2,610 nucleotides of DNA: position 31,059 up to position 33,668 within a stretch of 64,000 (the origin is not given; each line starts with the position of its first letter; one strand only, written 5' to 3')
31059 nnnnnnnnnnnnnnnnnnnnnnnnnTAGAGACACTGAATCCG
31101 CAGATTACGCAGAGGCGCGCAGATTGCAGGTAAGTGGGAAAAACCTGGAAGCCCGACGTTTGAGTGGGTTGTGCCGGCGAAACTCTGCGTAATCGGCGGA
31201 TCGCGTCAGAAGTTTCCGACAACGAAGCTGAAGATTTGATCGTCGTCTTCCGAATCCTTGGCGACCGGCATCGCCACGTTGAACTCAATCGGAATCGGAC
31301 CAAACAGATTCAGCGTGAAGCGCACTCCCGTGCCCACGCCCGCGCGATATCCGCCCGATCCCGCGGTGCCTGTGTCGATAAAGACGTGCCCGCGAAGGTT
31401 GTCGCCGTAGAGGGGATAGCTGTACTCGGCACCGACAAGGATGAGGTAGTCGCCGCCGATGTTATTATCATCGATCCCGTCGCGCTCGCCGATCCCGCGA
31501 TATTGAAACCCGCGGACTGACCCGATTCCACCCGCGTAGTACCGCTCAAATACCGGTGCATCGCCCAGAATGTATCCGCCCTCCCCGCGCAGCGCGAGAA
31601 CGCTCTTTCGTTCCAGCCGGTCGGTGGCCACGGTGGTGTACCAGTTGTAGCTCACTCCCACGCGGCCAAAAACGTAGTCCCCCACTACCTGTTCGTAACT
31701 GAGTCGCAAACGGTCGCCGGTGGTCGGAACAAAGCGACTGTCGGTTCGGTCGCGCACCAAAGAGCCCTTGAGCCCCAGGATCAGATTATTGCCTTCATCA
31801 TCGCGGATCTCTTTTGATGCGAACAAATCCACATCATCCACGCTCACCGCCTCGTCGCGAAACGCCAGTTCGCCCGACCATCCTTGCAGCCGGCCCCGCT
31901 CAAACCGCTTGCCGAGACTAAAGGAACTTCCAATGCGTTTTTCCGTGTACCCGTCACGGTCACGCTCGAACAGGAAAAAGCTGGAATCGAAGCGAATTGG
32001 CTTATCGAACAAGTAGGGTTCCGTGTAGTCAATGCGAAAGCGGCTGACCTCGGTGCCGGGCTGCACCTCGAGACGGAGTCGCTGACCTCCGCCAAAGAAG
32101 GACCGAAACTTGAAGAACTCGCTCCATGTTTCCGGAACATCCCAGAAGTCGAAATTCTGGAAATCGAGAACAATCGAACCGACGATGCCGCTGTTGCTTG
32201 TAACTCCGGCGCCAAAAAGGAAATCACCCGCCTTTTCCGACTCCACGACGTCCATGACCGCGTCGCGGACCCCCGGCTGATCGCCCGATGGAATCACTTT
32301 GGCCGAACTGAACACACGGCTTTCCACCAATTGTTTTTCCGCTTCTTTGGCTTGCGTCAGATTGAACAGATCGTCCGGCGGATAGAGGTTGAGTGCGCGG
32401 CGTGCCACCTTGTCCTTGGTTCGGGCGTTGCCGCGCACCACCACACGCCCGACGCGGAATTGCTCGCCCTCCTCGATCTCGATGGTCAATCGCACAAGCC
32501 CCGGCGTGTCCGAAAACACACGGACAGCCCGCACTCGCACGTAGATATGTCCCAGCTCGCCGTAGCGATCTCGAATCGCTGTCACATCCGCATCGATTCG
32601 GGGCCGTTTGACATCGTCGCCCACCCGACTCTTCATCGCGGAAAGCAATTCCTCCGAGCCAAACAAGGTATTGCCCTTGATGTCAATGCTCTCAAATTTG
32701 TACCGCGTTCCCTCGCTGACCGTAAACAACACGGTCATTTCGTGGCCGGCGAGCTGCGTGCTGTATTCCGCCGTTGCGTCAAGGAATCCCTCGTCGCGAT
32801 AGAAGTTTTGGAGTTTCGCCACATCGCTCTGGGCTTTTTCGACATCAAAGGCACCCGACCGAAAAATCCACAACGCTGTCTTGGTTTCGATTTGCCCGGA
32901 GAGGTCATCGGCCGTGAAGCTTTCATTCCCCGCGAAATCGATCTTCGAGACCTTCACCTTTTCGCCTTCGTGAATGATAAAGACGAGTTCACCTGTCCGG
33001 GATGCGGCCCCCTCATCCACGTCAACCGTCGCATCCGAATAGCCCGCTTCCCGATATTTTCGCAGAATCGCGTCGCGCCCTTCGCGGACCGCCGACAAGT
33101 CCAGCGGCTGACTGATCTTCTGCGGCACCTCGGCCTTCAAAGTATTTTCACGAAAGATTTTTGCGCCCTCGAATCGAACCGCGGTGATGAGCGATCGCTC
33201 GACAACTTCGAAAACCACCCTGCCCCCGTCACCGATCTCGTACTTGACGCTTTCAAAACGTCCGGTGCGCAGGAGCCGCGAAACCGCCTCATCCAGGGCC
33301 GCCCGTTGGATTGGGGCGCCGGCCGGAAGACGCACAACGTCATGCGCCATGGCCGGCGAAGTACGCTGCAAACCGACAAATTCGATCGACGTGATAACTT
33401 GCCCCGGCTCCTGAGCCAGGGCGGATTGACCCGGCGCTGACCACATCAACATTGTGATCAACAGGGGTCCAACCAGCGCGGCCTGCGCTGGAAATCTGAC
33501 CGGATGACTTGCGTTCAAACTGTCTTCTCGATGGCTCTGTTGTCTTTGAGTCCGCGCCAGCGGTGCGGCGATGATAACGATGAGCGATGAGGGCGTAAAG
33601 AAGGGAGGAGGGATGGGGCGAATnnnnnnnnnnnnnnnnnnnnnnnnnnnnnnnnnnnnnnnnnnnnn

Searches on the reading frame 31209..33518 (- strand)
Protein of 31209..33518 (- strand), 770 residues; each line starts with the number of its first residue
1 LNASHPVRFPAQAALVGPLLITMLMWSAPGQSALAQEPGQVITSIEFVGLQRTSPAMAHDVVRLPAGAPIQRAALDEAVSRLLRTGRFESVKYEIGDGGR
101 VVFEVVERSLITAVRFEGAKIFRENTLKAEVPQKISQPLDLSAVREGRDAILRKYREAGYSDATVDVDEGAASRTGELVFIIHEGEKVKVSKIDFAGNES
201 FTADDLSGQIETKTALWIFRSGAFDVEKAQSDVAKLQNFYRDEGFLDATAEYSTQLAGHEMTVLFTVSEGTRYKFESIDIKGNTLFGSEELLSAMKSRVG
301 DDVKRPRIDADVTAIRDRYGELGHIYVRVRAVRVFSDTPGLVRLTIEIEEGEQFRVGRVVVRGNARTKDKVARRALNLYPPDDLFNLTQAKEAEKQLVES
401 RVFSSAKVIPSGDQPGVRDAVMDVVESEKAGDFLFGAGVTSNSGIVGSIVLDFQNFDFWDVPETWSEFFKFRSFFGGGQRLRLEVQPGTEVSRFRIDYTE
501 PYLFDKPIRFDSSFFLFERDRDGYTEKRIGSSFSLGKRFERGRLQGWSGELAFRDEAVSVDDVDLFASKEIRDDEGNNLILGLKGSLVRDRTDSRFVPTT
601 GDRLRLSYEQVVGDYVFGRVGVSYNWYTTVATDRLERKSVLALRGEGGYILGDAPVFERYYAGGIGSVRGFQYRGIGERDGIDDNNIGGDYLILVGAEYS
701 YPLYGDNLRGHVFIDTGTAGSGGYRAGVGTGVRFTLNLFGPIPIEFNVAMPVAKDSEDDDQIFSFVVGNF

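Call 58: search_protein_families(library=pfam, proteins=[window:31209-33518:-], max_evalue=0.000001)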
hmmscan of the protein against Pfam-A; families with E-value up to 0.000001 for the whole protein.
window:31209-33518:- (770 aa): 3 families
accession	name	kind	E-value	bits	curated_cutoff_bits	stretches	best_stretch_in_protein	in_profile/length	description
PF07244.20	POTRA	-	4e-52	175.3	21.3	3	273-351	1-79/79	Surface antigen variable number repeat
PF01103.29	Omp85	-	9.7e-50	170.3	24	1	474-769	2-323/325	Omp85 superfamily domain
PF08479.16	POTRA_2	-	1e-11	44.9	24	0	111-185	3-76/76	POTRA domain, ShlB-type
